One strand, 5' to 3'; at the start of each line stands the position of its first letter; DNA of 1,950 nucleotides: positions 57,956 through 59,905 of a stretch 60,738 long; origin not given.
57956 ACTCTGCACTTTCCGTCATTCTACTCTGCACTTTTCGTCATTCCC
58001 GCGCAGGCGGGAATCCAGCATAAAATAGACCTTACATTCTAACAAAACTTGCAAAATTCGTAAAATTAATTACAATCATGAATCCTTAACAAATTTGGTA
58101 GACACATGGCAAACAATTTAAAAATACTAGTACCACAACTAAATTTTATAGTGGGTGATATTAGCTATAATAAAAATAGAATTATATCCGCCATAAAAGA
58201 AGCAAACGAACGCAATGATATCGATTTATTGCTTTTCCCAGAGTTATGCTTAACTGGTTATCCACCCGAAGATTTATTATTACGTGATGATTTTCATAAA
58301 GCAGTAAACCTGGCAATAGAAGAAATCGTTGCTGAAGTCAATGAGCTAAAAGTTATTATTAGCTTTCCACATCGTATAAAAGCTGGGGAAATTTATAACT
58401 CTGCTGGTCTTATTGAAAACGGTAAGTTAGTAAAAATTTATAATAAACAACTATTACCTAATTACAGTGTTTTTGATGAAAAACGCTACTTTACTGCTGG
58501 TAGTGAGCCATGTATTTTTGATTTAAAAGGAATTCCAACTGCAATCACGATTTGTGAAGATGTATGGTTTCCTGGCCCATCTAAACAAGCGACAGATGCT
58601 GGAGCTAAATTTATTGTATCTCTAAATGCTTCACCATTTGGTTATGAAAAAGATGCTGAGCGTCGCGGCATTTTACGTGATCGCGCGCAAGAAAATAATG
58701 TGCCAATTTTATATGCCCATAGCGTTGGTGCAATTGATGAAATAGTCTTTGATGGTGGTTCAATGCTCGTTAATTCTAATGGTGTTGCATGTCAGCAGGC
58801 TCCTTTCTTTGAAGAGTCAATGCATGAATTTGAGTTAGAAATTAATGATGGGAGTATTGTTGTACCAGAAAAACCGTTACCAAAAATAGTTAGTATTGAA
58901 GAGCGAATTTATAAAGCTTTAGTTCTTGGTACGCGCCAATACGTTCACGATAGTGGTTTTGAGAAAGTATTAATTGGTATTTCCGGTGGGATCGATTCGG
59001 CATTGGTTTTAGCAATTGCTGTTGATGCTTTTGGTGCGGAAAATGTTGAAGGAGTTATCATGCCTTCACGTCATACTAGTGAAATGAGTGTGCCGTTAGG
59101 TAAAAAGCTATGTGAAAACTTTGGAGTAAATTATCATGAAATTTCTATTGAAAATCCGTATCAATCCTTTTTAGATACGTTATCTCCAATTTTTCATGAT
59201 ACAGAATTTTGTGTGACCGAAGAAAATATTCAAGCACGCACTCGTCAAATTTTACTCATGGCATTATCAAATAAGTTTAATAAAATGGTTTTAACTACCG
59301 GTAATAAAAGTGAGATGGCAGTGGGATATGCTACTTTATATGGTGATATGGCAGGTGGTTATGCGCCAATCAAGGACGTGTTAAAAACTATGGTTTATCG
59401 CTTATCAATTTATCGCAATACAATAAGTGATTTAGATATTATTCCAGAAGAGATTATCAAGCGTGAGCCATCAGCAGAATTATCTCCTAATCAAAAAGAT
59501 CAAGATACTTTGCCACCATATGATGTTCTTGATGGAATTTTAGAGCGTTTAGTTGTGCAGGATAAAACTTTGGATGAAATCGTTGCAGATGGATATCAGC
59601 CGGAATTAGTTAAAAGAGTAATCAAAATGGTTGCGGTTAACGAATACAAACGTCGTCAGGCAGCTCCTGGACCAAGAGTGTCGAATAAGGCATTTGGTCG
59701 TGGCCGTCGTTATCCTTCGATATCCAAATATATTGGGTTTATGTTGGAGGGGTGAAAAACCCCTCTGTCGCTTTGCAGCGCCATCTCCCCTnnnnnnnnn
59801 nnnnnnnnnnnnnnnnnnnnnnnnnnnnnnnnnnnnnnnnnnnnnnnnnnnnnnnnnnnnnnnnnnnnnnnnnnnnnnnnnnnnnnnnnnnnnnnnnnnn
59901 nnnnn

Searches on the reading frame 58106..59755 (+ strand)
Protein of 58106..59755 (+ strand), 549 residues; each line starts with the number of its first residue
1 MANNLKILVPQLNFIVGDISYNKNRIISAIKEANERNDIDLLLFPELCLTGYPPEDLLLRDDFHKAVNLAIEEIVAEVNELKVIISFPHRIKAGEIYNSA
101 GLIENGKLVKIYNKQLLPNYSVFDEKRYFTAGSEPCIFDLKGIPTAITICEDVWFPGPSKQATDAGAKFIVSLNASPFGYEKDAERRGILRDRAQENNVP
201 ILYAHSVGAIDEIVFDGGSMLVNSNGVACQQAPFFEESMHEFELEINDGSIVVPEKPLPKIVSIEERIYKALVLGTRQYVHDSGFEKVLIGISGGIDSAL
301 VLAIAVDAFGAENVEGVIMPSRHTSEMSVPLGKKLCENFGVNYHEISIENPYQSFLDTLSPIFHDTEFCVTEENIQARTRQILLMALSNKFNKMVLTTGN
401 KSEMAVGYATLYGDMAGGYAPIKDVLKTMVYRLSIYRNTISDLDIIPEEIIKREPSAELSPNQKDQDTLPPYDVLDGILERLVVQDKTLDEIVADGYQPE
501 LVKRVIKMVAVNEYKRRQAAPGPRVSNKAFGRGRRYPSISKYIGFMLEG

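Call 60: search_protein_families(library=pfam, proteins=[window:58106-59755:+], max_evalue=0.000001)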
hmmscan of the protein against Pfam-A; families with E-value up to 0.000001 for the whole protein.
window:58106-59755:+ (549 aa): 2 families
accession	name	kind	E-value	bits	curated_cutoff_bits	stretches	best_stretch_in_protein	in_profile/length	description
PF02540.23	NAD_synthase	-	1.5e-74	250.6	21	1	269-519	2-242/242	NAD synthase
PF00795.27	CN_hydrolase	-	6.8e-23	81.7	23.2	1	12-239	7-241/256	Carbon-nitrogen hydrolase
